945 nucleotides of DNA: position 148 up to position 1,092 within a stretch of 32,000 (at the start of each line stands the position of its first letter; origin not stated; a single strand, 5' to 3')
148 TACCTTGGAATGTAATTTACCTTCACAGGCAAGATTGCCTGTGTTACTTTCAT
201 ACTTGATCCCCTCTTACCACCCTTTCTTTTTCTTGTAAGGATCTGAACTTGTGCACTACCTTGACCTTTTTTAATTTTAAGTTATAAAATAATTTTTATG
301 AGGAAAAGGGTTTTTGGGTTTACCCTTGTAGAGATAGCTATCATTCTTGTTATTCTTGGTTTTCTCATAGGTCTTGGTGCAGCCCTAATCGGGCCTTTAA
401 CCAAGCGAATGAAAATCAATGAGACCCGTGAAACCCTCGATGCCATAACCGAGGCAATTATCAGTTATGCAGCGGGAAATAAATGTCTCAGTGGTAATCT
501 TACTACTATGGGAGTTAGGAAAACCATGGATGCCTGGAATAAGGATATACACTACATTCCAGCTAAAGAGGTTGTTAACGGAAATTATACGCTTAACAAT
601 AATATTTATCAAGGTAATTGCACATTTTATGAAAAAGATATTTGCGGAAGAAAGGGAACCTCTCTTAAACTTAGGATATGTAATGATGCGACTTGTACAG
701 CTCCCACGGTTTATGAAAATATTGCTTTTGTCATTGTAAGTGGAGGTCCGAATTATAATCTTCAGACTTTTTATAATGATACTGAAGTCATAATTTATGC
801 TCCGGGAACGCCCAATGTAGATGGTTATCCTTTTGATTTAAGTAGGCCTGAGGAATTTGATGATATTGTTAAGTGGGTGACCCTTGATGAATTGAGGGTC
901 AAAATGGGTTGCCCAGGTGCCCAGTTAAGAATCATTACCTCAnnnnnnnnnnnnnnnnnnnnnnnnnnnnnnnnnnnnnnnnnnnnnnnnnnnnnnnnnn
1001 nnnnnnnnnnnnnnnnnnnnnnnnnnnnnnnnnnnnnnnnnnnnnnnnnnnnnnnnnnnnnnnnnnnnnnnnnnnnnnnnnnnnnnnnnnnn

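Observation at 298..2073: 591-aa modular type IV pilin: pilin domain + two Ig-like domains + Gly13 tether + Cys-rich C-terminal module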

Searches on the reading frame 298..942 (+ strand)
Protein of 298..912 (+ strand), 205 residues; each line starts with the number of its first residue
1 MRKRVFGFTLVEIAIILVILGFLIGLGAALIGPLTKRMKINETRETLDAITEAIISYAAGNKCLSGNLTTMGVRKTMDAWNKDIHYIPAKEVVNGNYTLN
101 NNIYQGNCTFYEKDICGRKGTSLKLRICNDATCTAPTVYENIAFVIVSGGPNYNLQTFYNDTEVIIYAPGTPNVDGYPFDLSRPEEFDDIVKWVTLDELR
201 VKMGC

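Call 36: predict_structure(alignment_id=A3)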
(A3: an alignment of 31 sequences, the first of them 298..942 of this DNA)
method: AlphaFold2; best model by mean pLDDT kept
length: 215 residues; sequences in the alignment: 31
mean_pLDDT: 92.5   pTM: 0.83
mean pLDDT of the five models: 92.5, 90.5, 90.5, 90.5, 87.6
residues with pLDDT >= 90: 179; 70-90: 22; 50-70: 14; < 50: 0
segments of 3 or more residues with pLDDT < 50: none
pLDDT, mean of each block of 10 residues (from residue 1): 68 94 94 95 98 98 97 97 97 95 95 94 98 97 97 93 96 87 91 98 85 57
secondary structure, 60 per line:
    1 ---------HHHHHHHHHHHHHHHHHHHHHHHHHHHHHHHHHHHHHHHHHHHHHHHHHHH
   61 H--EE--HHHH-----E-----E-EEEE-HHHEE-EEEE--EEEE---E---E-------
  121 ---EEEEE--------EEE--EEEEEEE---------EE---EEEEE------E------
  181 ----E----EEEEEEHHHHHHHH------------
elements in order: H10-61 H68-71 E85-88 E96-99 E102-105 E124-128 E137-139 E142-148 E163-167 E190-195 H196-203
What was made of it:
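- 319..912 (+): Pilin module (aa 8-205). It has a 52-residue alpha-1 helix, a beta-sheet head with 6 Cys, and ends in the family signature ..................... AF2 pLDDT 92.5, helix 10-61 followed by about 8 strands (call 36).
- On Type IV pilin (class III signal peptide proteins): AF2 predicts helix 10-61 followed by about 8 strands at pLDDT 92.5 (call 36).
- The AF2 topology is a long helix plus a beta sheet at pLDDT 92.5 (call 36).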

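Call 40: fold_search(model_id=the predicted structure, library=pdb)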
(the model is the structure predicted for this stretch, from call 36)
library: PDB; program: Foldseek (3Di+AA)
matches with E <= 10: 46; with E <= 0.001: 0
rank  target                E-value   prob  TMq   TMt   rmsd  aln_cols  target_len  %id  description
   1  5xqh                  1.0e+00  0.04  0.12  0.12   9.0        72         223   10  Crystal structure of truncated human Rogdi (released 2017-07-12)
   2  8tj2_A                1.4e+00  0.20  0.21  0.22   6.2        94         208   23  CryoEM structure of Myxococcus xanthus type IV pilus (released 2023-08-09)
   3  3g7f_H                1.7e+00  0.01  0.10  0.09  16.5       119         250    9  Crystal structure of Blastochloris viridis heterodimer mutant reaction center (released 2009-09-22)
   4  2wjm_H                1.9e+00  0.01  0.12  0.11  16.6       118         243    9  Lipidic sponge phase crystal structure of the photosynthetic reaction centre from Blastochloris viridis (low dose) (released 2009-09-22)
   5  5vxx_A                2.1e+00  0.12  0.24  0.31  12.7       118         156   17  Cryo-EM reconstruction of Neisseria gonorrhoeae Type IV pilus (released 2017-07-12)
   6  2vgr_B                2.1e+00  0.03  0.14  0.14   8.9        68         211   15  Structure of the WT-Phycoerythrobilin Synthase PebS from the Cyanophage P-SSM2 in Complex with the bound Substrate Bil (released 2008-08-05)
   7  2i5n_H                2.7e+00  0.01  0.11  0.10  14.8       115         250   10  1.96 A X-ray structure of photosynthetic reaction center from Rhodopseudomonas viridis:Crystals grown by microfluidic  (released 2006-09-19)
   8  5xqi_A                2.8e+00  0.02  0.12  0.10   8.9        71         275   11  Crystal structure of full-length human Rogdi (released 2017-07-12)
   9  3zx0_B                3.0e+00  0.01  0.12  0.07  12.5        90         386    6  NTPDase1 in complex with Heptamolybdate (released 2011-11-30)
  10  2vgr_A                3.4e+00  0.02  0.14  0.14   9.4        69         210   16  Structure of the WT-Phycoerythrobilin Synthase PebS from the Cyanophage P-SSM2 in Complex with the bound Substrate Bil (released 2008-08-05)
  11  2vgr_C                3.4e+00  0.02  0.12  0.12   9.2        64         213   16  Structure of the WT-Phycoerythrobilin Synthase PebS from the Cyanophage P-SSM2 in Complex with the bound Substrate Bil (released 2008-08-05)
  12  5xqi_B                3.7e+00  0.02  0.13  0.11   8.5        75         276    9  Crystal structure of full-length human Rogdi (released 2017-07-12)
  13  5i08_A                4.1e+00  0.01  0.11  0.04  13.3       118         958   12  Prefusion structure of a human coronavirus spike protein (released 2016-03-02)
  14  3mtw                  4.1e+00  0.01  0.06  0.04  11.5        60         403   13  Crystal structure of L-Lysine, L-Arginine carboxypeptidase Cc2672 from Caulobacter Crescentus CB15 complexed with N-meth (released 2010-07-28)
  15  7p17_H                4.7e+00  0.01  0.10  0.09  16.3       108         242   10  F(M197)H mutant structure of Photosynthetic Reaction Center From Rhodobacter Sphaeroides strain RV by fixed-target ser (released 2022-07-13)
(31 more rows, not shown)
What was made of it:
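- The best pilin hits have E 1.4 and 2.1 (call 40).
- Tried and rejected: Foldseek of the pilin module against the PDB (call 40).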

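Call 42: search_solved_structures(query=A3, max_evalue=1, show_alignments=2)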
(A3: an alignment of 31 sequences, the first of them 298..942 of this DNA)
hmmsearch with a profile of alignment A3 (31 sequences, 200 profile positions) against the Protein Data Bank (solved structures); distinct sequences matched with E-value up to 1: 21.
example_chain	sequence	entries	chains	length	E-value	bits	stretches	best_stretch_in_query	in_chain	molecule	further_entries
9egp_A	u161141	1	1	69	2.5e-06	30.8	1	1-66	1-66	Geopilin domain 1 protein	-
2hi2_A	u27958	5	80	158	2.1e-05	27.8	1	11-88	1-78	Fimbrial protein | PilA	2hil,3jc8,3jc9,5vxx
6xxe_A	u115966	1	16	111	2.3e-05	27.6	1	11-68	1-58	Uncharacterized protein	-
8qqj_J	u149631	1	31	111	4e-05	26.8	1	11-57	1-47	Type IV narrow pilus major component PilA5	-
1ay2_A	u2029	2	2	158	7.4e-05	25.9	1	11-88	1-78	TYPE 4 PILIN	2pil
7tgg_A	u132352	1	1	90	7.5e-05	25.9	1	1-32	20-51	Geopilin domain 1 protein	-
8tj2_C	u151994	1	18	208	8.2e-05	25.8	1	11-67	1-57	Type IV major pilin protein PilA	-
5kua_A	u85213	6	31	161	0.00028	24.1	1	11-92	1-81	pilin | Neisseria meningitidis PilE variant SB-GATDH | Neisseria meningitidis PilE, SB-DATDH variant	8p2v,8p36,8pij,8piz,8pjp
8p3b_A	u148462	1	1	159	0.00063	22.9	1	11-87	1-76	Fimbrial protein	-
9laa_A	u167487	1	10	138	0.0021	21.2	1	5-29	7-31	Type IV pilin protein PilA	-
9lab_B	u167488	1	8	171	0.004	20.3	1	6-29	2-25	MSHA major pilin subunit MshA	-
8pfb_G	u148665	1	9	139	0.011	18.9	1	11-62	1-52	Type IV pilin PilE1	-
2m7g_A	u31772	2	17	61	0.077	16.1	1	11-34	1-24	Geopilin domain 1 protein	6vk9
9hbk_D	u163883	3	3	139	0.18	14.9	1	152-192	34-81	Protein OPG185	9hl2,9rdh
3sok_A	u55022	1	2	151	0.23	14.5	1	11-44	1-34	Fimbrial protein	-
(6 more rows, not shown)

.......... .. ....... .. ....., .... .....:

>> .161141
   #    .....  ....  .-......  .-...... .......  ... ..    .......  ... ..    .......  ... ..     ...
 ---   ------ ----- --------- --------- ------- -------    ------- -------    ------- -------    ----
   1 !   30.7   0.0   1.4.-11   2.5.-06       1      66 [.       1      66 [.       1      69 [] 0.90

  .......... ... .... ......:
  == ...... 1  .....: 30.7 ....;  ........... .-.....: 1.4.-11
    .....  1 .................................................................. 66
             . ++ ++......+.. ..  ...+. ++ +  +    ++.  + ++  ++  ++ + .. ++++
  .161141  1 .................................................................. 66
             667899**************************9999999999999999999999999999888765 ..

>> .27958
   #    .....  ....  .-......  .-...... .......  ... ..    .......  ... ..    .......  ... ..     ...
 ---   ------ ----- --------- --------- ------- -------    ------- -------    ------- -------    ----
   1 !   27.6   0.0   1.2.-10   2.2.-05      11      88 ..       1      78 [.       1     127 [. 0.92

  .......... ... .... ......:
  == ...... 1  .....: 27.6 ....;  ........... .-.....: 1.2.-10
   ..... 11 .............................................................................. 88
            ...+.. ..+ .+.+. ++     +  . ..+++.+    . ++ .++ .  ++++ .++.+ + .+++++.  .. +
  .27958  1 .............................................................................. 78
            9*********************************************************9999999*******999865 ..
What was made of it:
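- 319..912 (+): The family profile hits solved type IV pilins on alpha-1: Geobacter pilin at E 2.5e-6 and gonococcal PilE residues 1-78 at E 2.1e-5 (call 42).
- On Type IV pilin (class III signal peptide proteins): The family profile aligns to gonococcal PilE residues 1-78 at E 2.1e-5 (call 42).
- Pilin alpha-1: profile hits to solved pilins (call 42).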

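Call 77: search_protein_families(library=pfam, proteins=[window:298-912:+], max_evalue=1)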
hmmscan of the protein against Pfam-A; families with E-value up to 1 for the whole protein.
window:298-912:+ (205 aa): 1 family
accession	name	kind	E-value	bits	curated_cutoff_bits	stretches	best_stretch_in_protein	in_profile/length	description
PF07963.17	N_methyl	-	0.00074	19.4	21.2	1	2-26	1-25/27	Prokaryotic N-terminal methylation motif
